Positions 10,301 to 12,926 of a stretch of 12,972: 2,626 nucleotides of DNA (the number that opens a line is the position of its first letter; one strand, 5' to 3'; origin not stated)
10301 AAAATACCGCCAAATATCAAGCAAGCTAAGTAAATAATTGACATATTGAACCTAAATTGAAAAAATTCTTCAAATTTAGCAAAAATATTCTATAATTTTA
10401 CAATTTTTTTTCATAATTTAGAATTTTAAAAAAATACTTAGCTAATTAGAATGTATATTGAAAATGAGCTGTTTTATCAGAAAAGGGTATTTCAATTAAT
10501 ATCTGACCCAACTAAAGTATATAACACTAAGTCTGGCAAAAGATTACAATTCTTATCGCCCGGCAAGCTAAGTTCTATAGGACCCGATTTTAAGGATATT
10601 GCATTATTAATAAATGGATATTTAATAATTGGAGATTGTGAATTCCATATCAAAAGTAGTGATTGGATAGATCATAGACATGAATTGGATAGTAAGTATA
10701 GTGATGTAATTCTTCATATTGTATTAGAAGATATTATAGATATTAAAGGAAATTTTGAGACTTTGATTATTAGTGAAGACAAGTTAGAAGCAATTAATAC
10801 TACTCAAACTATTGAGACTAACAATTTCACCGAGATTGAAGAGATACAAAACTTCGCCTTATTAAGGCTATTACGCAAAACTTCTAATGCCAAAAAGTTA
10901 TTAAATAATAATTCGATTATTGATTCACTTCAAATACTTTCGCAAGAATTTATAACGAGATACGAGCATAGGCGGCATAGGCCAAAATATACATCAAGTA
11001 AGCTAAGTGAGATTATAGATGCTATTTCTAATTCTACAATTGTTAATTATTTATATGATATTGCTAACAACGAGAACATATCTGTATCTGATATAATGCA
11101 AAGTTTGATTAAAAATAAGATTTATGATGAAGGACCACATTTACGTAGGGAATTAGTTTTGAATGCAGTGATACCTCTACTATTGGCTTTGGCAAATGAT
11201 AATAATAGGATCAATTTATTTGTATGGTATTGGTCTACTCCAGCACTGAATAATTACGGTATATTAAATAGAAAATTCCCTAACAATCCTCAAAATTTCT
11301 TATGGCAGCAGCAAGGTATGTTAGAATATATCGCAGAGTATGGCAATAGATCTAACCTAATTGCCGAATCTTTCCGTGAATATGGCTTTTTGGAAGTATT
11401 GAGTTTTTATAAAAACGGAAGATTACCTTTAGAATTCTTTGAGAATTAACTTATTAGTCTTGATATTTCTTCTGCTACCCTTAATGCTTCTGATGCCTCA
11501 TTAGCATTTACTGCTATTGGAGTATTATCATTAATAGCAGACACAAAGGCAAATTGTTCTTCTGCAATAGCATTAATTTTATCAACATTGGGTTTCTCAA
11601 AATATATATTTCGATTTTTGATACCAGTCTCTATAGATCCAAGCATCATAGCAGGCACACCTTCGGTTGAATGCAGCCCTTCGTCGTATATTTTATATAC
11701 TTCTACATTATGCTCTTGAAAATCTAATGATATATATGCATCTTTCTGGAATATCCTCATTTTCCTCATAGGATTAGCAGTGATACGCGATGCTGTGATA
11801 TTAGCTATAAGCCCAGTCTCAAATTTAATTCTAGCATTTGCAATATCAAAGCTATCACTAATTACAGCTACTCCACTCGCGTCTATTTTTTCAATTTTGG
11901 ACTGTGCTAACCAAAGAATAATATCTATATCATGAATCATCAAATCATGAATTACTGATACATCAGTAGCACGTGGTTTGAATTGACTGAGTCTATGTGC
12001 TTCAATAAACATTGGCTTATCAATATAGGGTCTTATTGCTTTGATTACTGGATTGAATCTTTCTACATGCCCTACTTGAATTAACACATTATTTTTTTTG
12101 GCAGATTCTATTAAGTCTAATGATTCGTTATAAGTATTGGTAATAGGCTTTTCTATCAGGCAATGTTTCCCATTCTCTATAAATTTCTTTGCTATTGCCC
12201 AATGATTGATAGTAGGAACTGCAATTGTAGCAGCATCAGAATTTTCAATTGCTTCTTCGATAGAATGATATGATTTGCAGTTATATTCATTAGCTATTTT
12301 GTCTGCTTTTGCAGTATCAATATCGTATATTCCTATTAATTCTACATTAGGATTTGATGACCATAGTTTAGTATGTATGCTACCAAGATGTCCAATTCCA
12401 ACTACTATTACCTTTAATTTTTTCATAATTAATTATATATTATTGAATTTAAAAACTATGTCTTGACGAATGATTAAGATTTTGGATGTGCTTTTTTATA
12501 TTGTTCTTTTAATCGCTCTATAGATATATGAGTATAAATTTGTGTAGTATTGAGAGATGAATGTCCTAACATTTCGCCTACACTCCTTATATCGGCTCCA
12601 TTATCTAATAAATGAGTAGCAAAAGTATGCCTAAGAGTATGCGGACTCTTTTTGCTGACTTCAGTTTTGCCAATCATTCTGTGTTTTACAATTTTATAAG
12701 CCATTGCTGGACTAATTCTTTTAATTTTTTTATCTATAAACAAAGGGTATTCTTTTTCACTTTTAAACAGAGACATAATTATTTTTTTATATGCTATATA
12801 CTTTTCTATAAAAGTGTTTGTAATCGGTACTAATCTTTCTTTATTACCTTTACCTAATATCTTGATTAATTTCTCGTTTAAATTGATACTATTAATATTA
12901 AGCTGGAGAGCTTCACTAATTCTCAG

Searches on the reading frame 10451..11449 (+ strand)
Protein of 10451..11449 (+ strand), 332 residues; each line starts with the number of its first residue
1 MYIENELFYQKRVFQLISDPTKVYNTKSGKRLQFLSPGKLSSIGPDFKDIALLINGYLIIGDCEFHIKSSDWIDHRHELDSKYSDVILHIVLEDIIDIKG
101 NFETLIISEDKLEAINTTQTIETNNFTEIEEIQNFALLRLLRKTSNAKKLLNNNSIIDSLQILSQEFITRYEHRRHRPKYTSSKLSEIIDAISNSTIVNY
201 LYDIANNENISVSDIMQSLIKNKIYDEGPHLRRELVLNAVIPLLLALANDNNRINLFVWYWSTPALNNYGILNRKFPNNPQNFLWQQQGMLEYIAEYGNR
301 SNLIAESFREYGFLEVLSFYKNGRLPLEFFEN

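Call 4: search_protein_families(library=pfam, proteins=[window:10451-11449:+], max_evalue=0.01)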
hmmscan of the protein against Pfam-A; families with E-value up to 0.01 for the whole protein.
window:10451-11449:+ (332 aa): 1 family
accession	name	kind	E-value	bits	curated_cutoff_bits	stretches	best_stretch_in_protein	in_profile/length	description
PF11013.13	DUF2851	-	1.7e-19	70.6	25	1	22-101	16-96/375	Protein of unknown function (DUF2851)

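Call 5: search_protein_families(library=ncbifam, proteins=[window:10451-11449:+], max_evalue=0.01)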
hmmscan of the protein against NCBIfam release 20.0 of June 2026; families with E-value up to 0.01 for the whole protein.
window:10451-11449:+ (332 aa): 0 families

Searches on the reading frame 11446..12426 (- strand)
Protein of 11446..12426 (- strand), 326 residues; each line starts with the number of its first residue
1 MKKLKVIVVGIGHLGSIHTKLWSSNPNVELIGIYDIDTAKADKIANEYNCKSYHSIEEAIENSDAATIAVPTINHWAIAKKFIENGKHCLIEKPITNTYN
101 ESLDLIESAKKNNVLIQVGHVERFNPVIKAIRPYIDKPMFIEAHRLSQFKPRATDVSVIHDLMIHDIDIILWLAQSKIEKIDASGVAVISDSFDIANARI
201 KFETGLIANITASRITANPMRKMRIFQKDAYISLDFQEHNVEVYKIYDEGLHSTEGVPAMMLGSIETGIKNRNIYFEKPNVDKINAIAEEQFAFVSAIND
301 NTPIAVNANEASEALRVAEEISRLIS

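Call 4: search_protein_families(library=pfam, proteins=[window:11446-12426:-], max_evalue=0.01)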
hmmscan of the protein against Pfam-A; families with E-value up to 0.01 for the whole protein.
window:11446-12426:- (326 aa): 4 families
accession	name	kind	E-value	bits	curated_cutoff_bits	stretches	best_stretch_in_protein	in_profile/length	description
PF01408.29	GFO_IDH_MocA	-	7e-27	94.9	24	1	4-120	1-120/120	Oxidoreductase family, NAD-binding Rossmann fold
PF22725.1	GFO_IDH_MocA_C3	-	8e-10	39.2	27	1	153-226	40-117/124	GFO/IDH/MocA C-terminal domain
PF02629.25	CoA_binding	-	0.00051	21.2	22.3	1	2-85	2-86/97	CoA binding domain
PF03807.23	F420_oxidored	-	0.0017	19.4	21.6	0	6-82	2-79/94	NADP oxidoreductase coenzyme F420-dependent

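Call 5: search_protein_families(library=ncbifam, proteins=[window:11446-12426:-], max_evalue=0.01)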
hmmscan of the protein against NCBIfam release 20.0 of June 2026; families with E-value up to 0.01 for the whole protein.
window:11446-12426:- (326 aa): 19 families
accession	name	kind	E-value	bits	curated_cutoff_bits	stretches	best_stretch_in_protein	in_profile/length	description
NF040723.1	UDP-GlcNAcDh_Arch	equivalog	6.3e-54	183.5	450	1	4-245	1-248/302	UDP-N-acetylglucosamine 3-dehydrogenase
TIGR04380.1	myo_inos_iolG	equivalog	1.7e-30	106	355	1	3-216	1-233/330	inositol 2-dehydrogenase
NF052679.1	InsChiInosDhIolG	equivalog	2.3e-14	53.2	540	1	4-179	3-190/343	bifunctional inositol 2-dehydrogenase/D-chiro-inositol 1-dehydrogenase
NF058561.1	BT_2158_fam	equivalog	2.5e-13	49.4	750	1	3-147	35-181/487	glycoside 3-dehydrogenase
NF008607.0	PRK11579.1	subfamily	1.3e-10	40.9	330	1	3-135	4-137/346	oxidoreductase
NF052479.1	LevoglcsnDh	equivalog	8.2e-10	37.9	650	1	1-137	1-148/386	levoglucosan dehydrogenase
NF058563.1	BT_2159_fam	equivalog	7e-09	35.1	650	1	5-213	2-223/350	disaccharide 3-dehydrogenase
NF003995.0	PRK05472.2-4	subfamily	3.5e-08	33.2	126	1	2-86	82-169/213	redox-sensing transcriptional repressor Rex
NF041392.1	XylDh_Gfo6_Halo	equivalog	3.8e-08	32.5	350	1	40-138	61-158/350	D-xylose 1-dehydrogenase Gfo6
TIGR01761.1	thiaz-red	subfamily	2.4e-07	30.6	188.8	1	3-190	3-183/350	thiazolinyl imide reductase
NF003996.0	PRK05472.2-5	equivalog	1.4e-06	28.3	138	1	3-88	77-165/209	redox-sensing transcriptional repressor Rex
NF006374.0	PRK08605.1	subfamily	6.1e-06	25.5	356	1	2-75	145-215/332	D-lactate dehydrogenase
NF007574.0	PRK10206.1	equivalog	8.2e-06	25.1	352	1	33-129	34-132/345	oxidoreductase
NF009830.0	PRK13304.1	equivalog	1e-05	25.2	267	1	4-91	2-90/265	aspartate dehydrogenase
NF003993.0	PRK05472.2-2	equivalog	2.1e-05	24.2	217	1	3-92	83-175/212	redox-sensing transcriptional repressor Rex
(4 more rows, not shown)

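Call 17: find_encoding_contigs(protein=window:11446-12426:-, flank=10000, max_places=6)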
Protein window:11446-12426:- (326 aa): 4 contigs read that carry it; 3 places shown.
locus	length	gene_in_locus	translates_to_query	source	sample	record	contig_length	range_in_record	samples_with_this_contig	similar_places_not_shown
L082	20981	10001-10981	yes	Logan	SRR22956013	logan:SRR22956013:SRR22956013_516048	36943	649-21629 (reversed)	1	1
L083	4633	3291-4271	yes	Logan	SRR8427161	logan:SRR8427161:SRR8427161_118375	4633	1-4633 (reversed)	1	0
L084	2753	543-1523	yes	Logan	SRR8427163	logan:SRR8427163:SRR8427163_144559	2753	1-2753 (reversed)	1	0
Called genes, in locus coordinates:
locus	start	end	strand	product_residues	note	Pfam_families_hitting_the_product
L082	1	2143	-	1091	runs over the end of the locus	PF26549:Tricorn_N, PF26550:Tricorn_2nd, PF07676:PD40, PF26549:Tricorn_N, PF26550:Tricorn_2nd, PF07676:PD40, PF14684:Tricorn_C1, PF14685:PDZ_Tricorn, +8 more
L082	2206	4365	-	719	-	PF13568:OMP_b-brl_2 (faint), PF00691:OmpA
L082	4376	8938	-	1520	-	PF22073:Cep192_D4 (faint), PF07610:DUF1573 (faint), PF15780:ASH (faint), PF22544:HYDIN_VesB_CFA65-like_Ig (weak), PF18962:Por_Secre_tail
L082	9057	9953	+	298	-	PF02899:Phage_int_SAM_1, PF13495:Phage_int_SAM_4, PF00589:Phage_integrase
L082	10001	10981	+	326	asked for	PF01408:GFO_IDH_MocA, PF22725:GFO_IDH_MocA_C3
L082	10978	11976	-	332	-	PF11013:DUF2851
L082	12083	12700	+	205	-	-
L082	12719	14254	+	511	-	PF01145:Band_7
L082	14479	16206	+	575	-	PF03065:Glyco_hydro_57, PF09210:BE_C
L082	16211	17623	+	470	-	PF01943:Polysacc_synt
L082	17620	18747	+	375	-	PF13450:NAD_binding_8, PF03275:GLF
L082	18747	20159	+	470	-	PF01040:UbiA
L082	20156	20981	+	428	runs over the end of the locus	PF01565:FAD_binding_4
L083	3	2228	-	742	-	?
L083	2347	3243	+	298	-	PF02899:Phage_int_SAM_1, PF13495:Phage_int_SAM_4, PF00589:Phage_integrase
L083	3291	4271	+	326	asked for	PF01408:GFO_IDH_MocA, PF22725:GFO_IDH_MocA_C3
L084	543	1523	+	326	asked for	PF01408:GFO_IDH_MocA, PF22725:GFO_IDH_MocA_C3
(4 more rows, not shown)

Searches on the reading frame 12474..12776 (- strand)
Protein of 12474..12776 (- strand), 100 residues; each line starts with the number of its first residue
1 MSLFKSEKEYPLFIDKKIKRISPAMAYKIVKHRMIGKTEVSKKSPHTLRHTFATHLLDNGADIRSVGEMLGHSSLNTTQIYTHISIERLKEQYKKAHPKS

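Call 4: search_protein_families(library=pfam, proteins=[window:12474-12776:-], max_evalue=0.01)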
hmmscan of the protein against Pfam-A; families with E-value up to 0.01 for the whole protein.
window:12474-12776:- (100 aa): 1 family
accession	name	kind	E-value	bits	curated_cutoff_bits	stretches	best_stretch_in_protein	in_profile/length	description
PF00589.27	Phage_integrase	-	4.1e-20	72.7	27.1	1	9-85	93-169/172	Phage integrase family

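Call 5: search_protein_families(library=ncbifam, proteins=[window:12474-12776:-], max_evalue=0.01)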
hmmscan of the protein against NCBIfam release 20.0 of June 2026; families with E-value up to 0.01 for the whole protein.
window:12474-12776:- (100 aa): 13 families
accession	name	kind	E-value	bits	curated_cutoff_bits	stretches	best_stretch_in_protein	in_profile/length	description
TIGR02224.1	recomb_XerC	equivalog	4.8e-35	121.4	335.15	1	5-100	197-293/295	tyrosine recombinase XerC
TIGR02225.1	recomb_XerD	equivalog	1.7e-31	109.7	329.6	1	7-99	197-289/290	site-specific tyrosine recombinase XerD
NF001399.0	PRK00283.1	subfamily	2e-31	109.4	279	1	3-99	201-298/300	tyrosine recombinase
NF040815.2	recomb_XerA_Arch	equivalog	2.9e-25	89.3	220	1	8-93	178-263/263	site-specific tyrosine recombinase/integron integrase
NF002331.0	PRK01287.1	subfamily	5.4e-22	78.3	371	1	10-98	237-326/365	site-specific tyrosine recombinase XerC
TIGR02249.1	integrase_gron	subfamily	2.2e-19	69.9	265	1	33-84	248-300/315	integron integrase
NF003462.0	PRK05084.1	equivalog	5e-14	51.8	267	1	16-96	278-356/360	tyrosine recombinase XerS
NF011946.0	PRK15417.1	equivalog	8.1e-13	48.2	435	1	33-84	263-315/337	integron integrase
NF007371.0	PRK09871.1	subfamily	1.4e-10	41.1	222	1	8-91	98-181/198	tyrosine-type DNA invertase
NF007370.0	PRK09870.1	subfamily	5.5e-06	26.1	221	1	5-97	101-192/200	tyrosine-type DNA invertase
NF041502.1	integrase_1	equivalog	0.00012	21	350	1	42-88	318-364/484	site-specific integrase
NF040693.1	recomb_GmtY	equivalog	0.00015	21.2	340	1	44-91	392-439/441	gamma-mobile-trio recombinase GmtY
NF047926.1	integrase_GmtZ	equivalog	0.0033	15.5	600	1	24-98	411-484/784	gamma-mobile-trio integrase GmtZ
